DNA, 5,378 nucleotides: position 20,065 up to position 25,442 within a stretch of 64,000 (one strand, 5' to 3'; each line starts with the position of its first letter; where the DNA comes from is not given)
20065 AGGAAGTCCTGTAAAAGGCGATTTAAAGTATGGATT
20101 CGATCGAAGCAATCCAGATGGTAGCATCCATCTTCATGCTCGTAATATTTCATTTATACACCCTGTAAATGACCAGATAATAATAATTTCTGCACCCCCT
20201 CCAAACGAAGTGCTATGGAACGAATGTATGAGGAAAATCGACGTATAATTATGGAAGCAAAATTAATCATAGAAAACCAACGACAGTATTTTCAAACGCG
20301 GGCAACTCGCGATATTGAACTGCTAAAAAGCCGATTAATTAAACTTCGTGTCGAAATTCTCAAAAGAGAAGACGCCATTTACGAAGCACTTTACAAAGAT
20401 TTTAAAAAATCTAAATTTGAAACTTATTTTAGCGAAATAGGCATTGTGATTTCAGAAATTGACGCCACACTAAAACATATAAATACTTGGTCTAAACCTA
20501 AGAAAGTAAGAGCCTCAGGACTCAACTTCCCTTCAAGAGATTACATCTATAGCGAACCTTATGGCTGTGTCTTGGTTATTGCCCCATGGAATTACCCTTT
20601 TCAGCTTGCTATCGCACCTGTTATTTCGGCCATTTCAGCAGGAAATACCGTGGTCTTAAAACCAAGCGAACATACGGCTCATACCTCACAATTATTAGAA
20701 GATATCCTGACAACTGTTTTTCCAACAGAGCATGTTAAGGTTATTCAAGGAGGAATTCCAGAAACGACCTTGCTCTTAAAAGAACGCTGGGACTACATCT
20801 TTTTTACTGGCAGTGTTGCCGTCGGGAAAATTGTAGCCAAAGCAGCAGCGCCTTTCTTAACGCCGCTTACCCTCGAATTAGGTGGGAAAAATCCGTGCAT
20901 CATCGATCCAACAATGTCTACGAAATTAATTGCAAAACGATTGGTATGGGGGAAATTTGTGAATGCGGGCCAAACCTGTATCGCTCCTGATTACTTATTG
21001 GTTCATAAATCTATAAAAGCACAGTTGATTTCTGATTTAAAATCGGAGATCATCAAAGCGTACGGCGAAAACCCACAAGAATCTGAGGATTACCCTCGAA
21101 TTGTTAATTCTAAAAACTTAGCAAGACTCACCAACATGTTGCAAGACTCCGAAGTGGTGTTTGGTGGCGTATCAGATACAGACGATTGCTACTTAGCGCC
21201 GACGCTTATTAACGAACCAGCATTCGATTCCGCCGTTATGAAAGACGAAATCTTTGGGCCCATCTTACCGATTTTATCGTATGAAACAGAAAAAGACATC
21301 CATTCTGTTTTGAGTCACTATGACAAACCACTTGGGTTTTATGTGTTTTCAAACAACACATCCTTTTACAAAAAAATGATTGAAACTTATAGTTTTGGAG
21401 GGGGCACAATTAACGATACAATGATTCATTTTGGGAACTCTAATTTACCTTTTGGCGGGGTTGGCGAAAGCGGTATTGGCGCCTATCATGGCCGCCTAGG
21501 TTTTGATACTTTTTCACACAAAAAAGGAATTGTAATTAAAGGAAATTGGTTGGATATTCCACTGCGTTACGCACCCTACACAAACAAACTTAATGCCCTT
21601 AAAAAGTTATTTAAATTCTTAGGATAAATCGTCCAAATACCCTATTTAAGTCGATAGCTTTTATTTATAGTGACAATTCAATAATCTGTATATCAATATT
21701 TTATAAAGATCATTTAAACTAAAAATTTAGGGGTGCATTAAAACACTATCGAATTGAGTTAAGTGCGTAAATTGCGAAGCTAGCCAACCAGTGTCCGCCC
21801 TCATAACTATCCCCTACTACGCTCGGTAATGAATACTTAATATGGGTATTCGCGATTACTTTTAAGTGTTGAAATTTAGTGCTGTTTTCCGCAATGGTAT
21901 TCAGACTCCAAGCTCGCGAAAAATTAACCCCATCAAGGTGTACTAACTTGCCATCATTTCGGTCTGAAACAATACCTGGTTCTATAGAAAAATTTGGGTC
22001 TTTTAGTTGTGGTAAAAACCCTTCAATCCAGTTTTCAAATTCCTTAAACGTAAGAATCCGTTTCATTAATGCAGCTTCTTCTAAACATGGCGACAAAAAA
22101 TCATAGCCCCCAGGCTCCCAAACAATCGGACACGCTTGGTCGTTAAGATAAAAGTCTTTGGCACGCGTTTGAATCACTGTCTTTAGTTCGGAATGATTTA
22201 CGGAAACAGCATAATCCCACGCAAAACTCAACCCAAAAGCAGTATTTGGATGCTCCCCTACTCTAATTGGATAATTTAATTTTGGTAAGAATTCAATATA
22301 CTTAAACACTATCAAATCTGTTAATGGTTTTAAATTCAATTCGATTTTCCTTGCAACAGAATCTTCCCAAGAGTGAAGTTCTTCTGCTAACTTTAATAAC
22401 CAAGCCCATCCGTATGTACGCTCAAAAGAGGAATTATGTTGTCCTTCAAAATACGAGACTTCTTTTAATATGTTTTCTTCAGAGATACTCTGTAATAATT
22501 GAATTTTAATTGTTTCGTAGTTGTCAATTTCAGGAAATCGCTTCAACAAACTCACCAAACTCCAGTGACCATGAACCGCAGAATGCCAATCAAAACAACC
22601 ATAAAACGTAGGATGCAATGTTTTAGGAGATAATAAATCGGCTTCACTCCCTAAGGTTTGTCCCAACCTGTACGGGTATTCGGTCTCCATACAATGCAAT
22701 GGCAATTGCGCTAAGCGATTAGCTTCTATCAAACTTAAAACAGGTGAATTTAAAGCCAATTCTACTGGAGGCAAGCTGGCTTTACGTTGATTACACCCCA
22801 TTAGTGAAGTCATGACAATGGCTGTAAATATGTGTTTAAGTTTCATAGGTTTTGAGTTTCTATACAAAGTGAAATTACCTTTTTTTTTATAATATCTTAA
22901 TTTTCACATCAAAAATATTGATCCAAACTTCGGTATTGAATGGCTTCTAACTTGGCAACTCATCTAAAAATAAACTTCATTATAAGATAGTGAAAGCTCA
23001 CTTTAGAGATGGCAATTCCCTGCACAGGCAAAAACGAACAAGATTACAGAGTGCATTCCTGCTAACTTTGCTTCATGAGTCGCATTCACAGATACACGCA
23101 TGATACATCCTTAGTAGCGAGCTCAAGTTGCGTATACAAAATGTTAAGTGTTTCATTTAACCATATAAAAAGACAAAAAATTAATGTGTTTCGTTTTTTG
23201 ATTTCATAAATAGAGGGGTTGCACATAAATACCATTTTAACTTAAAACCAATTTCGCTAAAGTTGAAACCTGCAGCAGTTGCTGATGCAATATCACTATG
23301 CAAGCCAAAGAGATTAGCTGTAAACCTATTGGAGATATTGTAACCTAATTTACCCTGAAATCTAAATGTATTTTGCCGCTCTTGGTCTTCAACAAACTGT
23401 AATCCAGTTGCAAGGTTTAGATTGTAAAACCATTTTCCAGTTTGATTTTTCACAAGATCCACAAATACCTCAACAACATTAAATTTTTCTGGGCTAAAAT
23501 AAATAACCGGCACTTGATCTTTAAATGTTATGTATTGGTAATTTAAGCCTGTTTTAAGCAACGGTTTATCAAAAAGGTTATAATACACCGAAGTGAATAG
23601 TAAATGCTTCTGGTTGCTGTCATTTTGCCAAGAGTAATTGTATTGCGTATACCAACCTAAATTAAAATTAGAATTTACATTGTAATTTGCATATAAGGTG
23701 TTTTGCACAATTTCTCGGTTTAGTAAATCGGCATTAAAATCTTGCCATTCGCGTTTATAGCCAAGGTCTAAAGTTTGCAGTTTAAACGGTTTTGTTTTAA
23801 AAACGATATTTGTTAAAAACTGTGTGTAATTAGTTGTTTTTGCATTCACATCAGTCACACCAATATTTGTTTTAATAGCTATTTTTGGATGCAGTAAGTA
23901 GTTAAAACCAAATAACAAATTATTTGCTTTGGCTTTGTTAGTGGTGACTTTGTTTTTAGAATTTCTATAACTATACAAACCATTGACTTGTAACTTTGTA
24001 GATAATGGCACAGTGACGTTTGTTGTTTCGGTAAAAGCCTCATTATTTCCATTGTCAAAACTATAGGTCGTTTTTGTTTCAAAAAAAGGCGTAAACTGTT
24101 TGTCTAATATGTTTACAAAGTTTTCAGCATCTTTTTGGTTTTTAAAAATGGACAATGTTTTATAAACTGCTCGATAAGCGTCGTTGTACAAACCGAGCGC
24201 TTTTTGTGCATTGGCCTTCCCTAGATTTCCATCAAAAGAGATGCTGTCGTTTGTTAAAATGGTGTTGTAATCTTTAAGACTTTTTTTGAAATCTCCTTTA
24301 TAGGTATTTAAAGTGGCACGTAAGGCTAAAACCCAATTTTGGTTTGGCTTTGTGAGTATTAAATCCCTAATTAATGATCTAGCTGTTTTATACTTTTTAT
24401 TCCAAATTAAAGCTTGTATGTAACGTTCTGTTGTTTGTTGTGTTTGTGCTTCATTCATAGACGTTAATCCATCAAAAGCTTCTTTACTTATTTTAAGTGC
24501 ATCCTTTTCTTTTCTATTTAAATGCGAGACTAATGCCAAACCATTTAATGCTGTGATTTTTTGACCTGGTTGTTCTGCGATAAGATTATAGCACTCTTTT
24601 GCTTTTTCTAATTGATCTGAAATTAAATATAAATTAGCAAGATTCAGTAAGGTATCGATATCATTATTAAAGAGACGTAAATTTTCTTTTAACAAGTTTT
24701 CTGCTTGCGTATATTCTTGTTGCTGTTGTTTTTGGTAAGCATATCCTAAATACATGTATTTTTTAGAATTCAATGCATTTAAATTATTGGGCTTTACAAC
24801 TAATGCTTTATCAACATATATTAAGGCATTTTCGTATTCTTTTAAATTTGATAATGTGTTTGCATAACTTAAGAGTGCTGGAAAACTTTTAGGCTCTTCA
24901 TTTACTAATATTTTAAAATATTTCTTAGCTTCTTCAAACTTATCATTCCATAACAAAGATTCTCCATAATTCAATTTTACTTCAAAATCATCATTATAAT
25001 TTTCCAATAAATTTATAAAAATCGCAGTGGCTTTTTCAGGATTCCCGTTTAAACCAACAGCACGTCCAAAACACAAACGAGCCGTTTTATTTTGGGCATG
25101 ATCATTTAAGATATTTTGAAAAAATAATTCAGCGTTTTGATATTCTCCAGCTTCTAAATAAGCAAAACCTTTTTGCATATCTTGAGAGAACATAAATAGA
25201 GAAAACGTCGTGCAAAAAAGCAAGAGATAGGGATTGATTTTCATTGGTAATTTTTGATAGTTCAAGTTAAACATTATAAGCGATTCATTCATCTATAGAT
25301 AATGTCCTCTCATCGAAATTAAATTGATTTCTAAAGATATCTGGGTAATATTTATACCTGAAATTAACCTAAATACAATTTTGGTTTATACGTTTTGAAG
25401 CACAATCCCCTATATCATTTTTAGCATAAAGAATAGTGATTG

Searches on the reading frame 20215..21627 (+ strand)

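Call 9: search_protein_families(library=pfam, proteins=[window:20215-21627:+], max_evalue=0.01)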
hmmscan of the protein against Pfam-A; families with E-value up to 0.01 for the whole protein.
window:20215-21627:+ (470 aa): 1 family
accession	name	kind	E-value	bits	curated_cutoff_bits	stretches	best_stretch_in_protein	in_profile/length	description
PF00171.27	Aldedh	-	6.2e-74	249.6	23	1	16-437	32-459/461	Aldehyde dehydrogenase family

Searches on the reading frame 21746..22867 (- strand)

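Call 9: search_protein_families(library=pfam, proteins=[window:21746-22867:-], max_evalue=0.01)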
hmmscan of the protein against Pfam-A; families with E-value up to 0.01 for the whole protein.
window:21746-22867:- (373 aa): 1 family
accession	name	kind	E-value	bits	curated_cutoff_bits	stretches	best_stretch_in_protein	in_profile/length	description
PF11199.13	DUF2891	-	1.2e-130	435.8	25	1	51-368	2-325/325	Protein of unknown function (DUF2891)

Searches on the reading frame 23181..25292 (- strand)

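Call 9: search_protein_families(library=pfam, proteins=[window:23181-25292:-], max_evalue=0.01)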
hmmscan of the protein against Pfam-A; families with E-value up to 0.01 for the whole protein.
window:23181-25292:- (703 aa): 13 families
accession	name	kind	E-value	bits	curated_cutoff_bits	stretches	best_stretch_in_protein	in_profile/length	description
PF14559.12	TPR_19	-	3e-16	59.9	25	3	190-241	3-54/68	Tetratricopeptide repeat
PF13428.12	TPR_14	-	6.8e-13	48.4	23.5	0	104-144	2-42/44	Tetratricopeptide repeat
PF23914.1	TPR_CcmH_CycH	-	2.8e-09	37.5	42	1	46-164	27-148/158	Cytochrome c-type biogenesis protein H TPR domain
PF07719.23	TPR_2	-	3.9e-09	36.4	27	0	139-170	3-34/34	Tetratricopeptide repeat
PF00515.34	TPR_1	-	1.3e-08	34.8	27.8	0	213-236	2-25/34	Tetratricopeptide repeat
PF25062.1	ARM_TT21_N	-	9.3e-08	32.5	40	2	65-182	96-213/222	Tetratricopeptide repeat protein 21 N-terminal ARM repeat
PF13424.12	TPR_12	-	9.6e-08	32.6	30.1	0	181-236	6-69/77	Tetratricopeptide repeat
PF14853.12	Fis1_TPR_C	-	3.4e-05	24.4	25.3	0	149-178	13-42/53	Fis1 C-terminal tetratricopeptide repeat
PF12895.13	ANAPC3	-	6e-05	23.7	27.2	0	151-238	3-79/82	Anaphase-promoting complex, cyclosome, subunit 3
PF13432.12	TPR_16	-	6.7e-05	23.7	32.7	0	113-164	7-58/65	Tetratricopeptide repeat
PF13181.12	TPR_8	-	7.1e-05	23.1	25.7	0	213-236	2-25/34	Tetratricopeptide repeat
PF24575.1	TPR_Slam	-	0.00046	21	35.2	0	82-126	60-104/104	Surface lipoprotein assembly modifier, N-terminal TPR repeats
PF13174.12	TPR_6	-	0.0074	17.3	26.3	0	107-136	4-33/33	Tetratricopeptide repeat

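Call 52: search_protein_families(library=ncbifam, proteins=[window:23181-25292:-], max_evalue=0.01)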
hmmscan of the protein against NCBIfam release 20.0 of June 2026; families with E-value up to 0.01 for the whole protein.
window:23181-25292:- (703 aa): 17 families
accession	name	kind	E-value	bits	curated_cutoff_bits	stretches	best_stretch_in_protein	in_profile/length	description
TIGR02917.1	PEP_TPR_lipo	equivalog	1.9e-19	69.1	312.2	2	48-176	546-674/899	XrtA/PEP-CTERM system TPR-repeat protein PrsT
NF040959.1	MamA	equivalog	3.8e-14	52.6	200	2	40-172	42-174/204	magnetosome protein MamA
NF052415.1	T3SS_chap_SctY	equivalog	8.8e-12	45.5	70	0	42-96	47-104/106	type III secretion apparatus assembly chaperone SctY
NF033920.0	C39_PA2778_fam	equivalog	1e-08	34.9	150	2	164-273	143-251/255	PA2778 family cysteine peptidase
TIGR03939.1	PGA_TPR_OMP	equivalog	5.8e-08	31.4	366.65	2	277-605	387-713/800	poly-beta-1,6 N-acetyl-D-glucosamine export porin PgaA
TIGR02552.1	LcrH_SycD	equivalog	1.1e-07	31.7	104.8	0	118-169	33-84/136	SycD/LcrH family type III secretion system chaperone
NF053607.1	CHU_0125_OmpA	equivalog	1.4e-07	30.4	620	1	17-183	1-163/639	CHU_0125 family OmpA-like outer membrane integrity protein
NF008756.0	PRK11788.1-4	equivalog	2.9e-06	26.6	474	1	35-246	35-248/389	lipopolysaccharide assembly protein LapB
TIGR02521.1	type_IV_pilW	equivalog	6.6e-06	25.8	154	1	38-173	34-171/234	type IV pilus biogenesis/stability protein PilW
TIGR02795.1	tol_pal_ybgF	equivalog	1e-05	26.1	90.1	1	37-135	4-108/119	tol-pal system protein YbgF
TIGR00540.1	TPR_hemY_coli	hypoth_equivalog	0.00032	19.6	142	1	102-236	260-383/385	heme biosynthesis-associated TPR protein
NF041522.1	TPR_sll0314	equivalog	0.0004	19.7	225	0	146-214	189-250/275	Sll0314/Alr1548 family TPR repeat-containing protein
NF052400.1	M48_BAM_BepA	equivalog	0.00042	19.2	570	0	85-252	285-449/483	beta-barrel assembly-enhancing protease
NF008753.0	PRK11788.1-1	equivalog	0.00091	18.4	395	1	36-247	36-249/389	lipopolysaccharide assembly protein LapB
NF002725.1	PRK02603.1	equivalog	0.001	19.1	143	1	167-300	24-163/173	photosystem I assembly protein Ycf3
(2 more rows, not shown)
